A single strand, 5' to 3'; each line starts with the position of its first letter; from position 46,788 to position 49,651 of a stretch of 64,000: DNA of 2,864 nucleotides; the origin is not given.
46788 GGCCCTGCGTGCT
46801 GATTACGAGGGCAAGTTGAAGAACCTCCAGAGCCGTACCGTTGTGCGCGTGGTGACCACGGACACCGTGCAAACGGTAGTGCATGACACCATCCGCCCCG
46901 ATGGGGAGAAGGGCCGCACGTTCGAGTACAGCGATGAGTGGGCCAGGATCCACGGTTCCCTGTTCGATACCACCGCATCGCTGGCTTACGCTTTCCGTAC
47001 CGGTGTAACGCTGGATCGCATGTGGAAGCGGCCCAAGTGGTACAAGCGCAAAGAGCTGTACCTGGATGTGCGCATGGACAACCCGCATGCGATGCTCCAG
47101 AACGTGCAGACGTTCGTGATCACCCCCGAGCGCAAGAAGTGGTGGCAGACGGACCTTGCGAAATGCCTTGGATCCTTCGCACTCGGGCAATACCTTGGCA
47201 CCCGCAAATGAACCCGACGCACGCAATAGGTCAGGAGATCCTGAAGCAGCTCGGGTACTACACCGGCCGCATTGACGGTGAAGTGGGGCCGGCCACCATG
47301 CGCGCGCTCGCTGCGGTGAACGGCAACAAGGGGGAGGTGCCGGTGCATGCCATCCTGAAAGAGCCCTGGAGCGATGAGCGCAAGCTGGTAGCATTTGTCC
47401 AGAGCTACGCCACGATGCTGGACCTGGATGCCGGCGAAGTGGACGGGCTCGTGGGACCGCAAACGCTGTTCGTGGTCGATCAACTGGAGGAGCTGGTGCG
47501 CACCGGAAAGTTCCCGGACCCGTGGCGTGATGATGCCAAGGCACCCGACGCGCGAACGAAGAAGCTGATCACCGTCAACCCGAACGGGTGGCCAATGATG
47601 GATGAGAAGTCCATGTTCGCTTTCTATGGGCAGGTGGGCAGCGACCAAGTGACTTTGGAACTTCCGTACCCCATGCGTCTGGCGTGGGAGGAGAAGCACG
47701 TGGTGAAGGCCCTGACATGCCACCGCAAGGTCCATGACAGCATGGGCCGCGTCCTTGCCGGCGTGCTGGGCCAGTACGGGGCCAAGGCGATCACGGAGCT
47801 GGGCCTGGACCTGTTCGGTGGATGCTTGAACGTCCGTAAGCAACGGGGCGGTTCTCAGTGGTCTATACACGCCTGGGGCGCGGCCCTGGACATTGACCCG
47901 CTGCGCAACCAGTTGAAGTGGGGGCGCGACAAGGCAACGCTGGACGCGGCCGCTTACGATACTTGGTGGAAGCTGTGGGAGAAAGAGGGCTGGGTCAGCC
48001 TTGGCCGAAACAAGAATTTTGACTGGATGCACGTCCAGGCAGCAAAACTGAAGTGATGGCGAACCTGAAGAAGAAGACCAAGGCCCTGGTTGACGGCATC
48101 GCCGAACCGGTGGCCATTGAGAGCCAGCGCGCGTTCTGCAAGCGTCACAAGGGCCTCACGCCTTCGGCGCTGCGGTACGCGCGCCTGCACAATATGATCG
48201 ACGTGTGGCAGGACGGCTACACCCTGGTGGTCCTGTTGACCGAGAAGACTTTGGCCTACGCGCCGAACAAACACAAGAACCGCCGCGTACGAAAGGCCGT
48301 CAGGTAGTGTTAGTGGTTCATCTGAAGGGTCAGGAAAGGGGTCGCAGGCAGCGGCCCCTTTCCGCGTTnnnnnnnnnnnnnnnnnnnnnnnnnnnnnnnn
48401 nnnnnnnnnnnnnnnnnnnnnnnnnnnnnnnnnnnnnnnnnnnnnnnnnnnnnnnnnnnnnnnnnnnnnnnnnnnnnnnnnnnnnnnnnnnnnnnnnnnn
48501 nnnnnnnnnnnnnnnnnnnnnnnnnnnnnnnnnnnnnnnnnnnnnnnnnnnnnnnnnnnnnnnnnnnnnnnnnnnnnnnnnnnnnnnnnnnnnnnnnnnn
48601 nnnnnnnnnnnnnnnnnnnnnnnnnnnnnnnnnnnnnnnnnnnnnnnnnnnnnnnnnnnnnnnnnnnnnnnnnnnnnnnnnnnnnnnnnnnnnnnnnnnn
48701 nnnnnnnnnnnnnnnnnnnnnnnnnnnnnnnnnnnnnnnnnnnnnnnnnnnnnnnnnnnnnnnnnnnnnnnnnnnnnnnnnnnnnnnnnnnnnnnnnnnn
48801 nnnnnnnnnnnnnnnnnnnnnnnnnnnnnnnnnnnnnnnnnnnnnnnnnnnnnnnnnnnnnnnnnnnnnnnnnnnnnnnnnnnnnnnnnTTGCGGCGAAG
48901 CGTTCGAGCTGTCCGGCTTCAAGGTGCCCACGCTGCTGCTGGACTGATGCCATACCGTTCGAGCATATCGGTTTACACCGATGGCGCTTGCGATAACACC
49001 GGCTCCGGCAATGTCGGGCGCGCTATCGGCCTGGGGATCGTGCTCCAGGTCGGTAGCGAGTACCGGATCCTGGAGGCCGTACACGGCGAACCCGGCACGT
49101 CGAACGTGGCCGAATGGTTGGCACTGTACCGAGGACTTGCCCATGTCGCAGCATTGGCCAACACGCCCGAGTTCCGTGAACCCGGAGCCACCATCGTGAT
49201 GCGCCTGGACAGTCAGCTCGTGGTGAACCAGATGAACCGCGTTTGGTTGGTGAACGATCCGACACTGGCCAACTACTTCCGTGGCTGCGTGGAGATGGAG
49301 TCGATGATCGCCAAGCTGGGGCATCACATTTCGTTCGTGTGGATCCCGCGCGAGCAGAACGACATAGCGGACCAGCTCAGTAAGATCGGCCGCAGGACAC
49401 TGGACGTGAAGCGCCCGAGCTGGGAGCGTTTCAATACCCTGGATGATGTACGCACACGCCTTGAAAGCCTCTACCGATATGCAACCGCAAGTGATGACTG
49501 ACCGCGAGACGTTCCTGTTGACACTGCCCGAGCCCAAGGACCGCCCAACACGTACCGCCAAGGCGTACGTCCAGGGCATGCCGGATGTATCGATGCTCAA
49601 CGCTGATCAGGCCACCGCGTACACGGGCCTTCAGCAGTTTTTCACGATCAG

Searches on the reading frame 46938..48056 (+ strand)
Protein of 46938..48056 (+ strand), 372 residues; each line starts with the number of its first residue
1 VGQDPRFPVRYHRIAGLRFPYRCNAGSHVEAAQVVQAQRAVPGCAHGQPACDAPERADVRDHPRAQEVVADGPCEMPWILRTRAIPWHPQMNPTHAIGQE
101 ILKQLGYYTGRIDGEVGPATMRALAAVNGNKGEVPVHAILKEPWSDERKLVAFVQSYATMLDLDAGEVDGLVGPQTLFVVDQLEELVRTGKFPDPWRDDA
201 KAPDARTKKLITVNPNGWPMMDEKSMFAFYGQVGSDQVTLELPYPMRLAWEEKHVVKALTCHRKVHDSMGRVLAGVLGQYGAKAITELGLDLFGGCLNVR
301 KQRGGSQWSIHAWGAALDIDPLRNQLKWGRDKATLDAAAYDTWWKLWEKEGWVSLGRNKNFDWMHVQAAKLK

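Call 60: search_protein_families(library=pfam, proteins=[window:46938-48056:+], max_evalue=0.01)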
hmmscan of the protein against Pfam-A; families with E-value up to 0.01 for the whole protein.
window:46938-48056:+ (372 aa): 3 families
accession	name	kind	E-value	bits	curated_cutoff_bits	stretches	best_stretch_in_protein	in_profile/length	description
PF09374.15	PG_binding_3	-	1.9e-06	28.4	24.6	1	97-130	5-37/76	Predicted Peptidoglycan domain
PF01471.23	PG_binding_1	-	1.2e-05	25.8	23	1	99-126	9-36/57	Putative peptidoglycan binding domain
PF13539.11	Peptidase_M15_4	-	4.5e-05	24.4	25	1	304-367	2-69/70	D-alanyl-D-alanine carboxypeptidase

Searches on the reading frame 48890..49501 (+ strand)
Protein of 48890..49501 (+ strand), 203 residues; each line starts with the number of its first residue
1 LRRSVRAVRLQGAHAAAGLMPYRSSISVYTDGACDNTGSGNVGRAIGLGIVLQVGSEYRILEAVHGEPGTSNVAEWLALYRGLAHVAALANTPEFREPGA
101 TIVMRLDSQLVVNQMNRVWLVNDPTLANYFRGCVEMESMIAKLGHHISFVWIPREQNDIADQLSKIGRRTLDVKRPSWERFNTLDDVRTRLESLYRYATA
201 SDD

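Call 60: search_protein_families(library=pfam, proteins=[window:48890-49501:+], max_evalue=0.01)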
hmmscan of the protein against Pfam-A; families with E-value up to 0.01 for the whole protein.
window:48890-49501:+ (203 aa): 2 families
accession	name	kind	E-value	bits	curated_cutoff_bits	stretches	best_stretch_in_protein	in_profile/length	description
PF13456.12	RVT_3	-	2.4e-08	34.4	21.6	1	54-165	23-121/123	Reverse transcriptase-like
PF00075.30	RNase_H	-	6.8e-06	26.7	25.8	1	25-165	3-137/141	RNase H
